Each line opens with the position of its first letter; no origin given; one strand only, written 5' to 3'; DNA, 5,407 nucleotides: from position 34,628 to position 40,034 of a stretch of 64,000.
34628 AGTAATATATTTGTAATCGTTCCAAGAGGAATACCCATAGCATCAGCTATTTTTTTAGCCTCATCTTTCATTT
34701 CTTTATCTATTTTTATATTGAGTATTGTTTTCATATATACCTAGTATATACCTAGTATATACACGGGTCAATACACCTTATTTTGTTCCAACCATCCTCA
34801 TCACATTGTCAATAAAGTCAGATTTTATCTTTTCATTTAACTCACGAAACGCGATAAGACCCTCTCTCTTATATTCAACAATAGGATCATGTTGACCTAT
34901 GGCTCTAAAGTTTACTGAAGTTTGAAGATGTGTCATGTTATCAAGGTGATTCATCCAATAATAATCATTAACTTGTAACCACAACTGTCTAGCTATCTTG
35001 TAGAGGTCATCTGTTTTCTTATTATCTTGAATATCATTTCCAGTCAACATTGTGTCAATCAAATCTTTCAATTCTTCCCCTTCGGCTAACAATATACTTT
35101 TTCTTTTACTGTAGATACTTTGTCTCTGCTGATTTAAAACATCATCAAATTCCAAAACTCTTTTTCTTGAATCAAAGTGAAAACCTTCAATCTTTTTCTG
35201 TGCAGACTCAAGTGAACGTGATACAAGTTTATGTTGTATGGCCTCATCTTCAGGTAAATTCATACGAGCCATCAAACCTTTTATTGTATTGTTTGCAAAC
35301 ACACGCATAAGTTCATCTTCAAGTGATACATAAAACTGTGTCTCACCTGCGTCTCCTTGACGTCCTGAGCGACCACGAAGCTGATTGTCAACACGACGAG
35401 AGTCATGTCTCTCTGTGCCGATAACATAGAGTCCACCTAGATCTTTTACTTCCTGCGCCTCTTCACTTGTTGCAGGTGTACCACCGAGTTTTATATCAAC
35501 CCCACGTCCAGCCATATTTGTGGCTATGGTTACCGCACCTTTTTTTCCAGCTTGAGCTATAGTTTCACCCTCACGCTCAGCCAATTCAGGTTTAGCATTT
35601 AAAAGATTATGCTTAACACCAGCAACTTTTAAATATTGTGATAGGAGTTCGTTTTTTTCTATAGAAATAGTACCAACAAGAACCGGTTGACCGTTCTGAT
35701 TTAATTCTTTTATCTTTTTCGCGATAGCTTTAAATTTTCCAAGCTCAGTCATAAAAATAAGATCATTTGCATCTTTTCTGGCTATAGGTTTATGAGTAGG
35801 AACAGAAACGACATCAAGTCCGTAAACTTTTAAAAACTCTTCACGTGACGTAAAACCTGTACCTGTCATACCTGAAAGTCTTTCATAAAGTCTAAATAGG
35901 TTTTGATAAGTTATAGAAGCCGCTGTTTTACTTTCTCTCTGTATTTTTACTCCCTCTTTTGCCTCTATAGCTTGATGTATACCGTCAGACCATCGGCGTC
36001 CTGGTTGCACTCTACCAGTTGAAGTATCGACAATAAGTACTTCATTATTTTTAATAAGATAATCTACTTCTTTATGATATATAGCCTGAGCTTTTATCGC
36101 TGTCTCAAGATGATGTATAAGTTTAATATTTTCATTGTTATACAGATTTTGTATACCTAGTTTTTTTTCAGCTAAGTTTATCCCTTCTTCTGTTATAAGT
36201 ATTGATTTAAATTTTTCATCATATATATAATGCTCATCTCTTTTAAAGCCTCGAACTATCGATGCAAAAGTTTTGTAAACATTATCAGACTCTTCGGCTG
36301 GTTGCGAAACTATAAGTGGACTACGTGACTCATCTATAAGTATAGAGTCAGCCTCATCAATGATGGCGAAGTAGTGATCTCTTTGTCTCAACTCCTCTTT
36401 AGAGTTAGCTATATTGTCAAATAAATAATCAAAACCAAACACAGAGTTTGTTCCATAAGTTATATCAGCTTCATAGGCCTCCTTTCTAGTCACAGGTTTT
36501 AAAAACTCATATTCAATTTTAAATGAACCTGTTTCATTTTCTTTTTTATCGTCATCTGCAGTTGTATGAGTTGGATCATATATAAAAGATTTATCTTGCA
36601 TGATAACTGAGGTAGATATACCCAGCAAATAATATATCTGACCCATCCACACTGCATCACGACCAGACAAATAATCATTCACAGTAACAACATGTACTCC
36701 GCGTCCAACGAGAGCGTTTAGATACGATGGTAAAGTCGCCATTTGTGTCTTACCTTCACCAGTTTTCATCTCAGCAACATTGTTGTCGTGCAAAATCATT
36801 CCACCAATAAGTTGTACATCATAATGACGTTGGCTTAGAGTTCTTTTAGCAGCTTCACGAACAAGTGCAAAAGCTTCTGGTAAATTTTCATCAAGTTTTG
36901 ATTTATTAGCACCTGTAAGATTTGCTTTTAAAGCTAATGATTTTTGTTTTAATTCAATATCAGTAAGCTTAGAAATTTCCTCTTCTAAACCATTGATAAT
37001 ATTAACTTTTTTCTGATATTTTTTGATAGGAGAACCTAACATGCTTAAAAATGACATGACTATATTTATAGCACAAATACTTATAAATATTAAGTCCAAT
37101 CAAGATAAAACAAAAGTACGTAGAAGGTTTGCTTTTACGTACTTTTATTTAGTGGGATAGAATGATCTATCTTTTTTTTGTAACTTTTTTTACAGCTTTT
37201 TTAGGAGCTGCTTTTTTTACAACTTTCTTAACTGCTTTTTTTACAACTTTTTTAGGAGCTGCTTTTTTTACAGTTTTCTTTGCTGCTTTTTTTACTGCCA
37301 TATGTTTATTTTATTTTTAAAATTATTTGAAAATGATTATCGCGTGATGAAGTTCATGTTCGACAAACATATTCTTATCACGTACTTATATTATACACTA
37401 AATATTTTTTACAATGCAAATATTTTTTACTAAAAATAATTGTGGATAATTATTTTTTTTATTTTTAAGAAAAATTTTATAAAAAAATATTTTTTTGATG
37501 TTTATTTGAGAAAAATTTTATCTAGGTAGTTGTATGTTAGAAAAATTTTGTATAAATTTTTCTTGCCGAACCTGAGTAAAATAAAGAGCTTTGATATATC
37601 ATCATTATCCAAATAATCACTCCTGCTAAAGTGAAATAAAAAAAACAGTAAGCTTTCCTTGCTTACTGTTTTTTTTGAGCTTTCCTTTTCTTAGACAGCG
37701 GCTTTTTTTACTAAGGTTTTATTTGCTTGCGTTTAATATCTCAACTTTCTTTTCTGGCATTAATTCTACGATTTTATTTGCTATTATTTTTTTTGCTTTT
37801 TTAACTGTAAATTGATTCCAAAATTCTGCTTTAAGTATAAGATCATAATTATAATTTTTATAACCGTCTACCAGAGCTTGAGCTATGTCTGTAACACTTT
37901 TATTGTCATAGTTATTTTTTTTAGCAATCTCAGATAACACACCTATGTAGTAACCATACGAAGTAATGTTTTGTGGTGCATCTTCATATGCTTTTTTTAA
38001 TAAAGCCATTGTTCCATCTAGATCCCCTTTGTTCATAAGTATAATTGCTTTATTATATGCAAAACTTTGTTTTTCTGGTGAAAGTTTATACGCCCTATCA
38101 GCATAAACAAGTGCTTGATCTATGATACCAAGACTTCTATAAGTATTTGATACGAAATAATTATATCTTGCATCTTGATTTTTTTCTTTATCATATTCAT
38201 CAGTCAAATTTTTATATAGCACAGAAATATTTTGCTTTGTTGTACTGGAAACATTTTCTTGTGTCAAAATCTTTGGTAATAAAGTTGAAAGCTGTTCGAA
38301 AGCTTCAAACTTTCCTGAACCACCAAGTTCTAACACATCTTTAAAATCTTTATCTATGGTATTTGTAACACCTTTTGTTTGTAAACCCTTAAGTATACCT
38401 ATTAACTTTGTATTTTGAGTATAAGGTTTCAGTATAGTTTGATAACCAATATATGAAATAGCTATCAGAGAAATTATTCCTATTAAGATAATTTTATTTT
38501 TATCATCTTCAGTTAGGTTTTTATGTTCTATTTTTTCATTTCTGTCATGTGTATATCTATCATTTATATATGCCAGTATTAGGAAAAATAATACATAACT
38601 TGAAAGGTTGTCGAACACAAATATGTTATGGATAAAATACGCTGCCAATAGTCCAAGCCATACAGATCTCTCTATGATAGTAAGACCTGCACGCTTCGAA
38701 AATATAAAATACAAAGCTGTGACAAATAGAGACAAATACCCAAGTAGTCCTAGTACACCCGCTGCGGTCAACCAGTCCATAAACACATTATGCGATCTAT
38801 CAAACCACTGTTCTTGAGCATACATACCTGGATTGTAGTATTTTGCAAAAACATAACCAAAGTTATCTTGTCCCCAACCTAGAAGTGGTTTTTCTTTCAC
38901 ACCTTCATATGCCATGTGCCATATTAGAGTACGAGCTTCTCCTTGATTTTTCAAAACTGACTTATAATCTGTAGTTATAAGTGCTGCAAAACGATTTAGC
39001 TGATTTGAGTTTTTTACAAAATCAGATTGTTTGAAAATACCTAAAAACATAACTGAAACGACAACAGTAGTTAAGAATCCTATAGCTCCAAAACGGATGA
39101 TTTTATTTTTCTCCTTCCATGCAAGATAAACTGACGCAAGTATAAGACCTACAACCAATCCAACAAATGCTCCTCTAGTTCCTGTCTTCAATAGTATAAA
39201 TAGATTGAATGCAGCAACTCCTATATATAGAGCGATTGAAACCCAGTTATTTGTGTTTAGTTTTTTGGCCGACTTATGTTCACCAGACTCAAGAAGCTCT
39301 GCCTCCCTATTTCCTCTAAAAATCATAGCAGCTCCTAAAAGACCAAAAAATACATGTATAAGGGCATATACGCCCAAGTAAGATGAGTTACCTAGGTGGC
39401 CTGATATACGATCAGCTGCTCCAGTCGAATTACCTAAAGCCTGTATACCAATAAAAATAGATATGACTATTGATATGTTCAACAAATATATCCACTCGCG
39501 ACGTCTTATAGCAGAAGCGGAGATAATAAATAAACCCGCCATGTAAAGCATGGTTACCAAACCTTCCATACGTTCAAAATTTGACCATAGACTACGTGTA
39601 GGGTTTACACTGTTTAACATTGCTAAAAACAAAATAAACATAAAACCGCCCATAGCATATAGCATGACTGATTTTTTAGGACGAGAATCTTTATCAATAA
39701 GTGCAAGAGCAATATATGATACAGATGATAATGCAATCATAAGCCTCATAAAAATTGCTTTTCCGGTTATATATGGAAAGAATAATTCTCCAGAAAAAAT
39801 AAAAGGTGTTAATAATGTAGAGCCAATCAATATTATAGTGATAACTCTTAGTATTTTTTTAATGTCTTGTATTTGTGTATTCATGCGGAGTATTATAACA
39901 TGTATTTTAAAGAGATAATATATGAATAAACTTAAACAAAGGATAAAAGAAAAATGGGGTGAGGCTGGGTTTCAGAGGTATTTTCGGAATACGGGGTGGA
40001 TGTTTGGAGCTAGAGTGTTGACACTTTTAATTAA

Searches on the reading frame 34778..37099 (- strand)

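Call 7: search_protein_families(library=pfam, proteins=[window:34778-37099:-], max_evalue=0.001)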
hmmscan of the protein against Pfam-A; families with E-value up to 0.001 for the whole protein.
window:34778-37099:- (773 aa): 4 families
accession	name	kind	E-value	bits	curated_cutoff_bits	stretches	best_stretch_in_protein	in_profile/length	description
PF07517.20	SecA_DEAD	-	8.8e-109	363.7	24.6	1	23-422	11-289/290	SecA DEAD-like domain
PF21090.3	P-loop_SecA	-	8.3e-75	251.3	27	2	438-544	1-105/205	SecA P-loop domain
PF07516.18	SecA_SW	-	1e-40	140.4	26.7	2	620-686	1-66/200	SecA Wing and Scaffold domain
PF01043.26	SecA_PP_bind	-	2.2e-37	128.5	23.5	1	271-379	2-110/110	SecA preprotein cross-linking domain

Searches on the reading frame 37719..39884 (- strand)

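Call 7: search_protein_families(library=pfam, proteins=[window:37719-39884:-], max_evalue=0.001)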
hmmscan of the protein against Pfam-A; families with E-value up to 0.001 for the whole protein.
window:37719-39884:- (721 aa): 2 families
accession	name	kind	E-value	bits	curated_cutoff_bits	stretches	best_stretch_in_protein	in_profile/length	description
PF04932.20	Wzy_C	-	1.3e-20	74.2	31.7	1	224-384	3-149/149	O-Antigen ligase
PF12569.14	NatA_aux_su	-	0.00025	20.6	33.3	1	558-632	175-252/515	N-terminal acetyltransferase A, auxiliary subunit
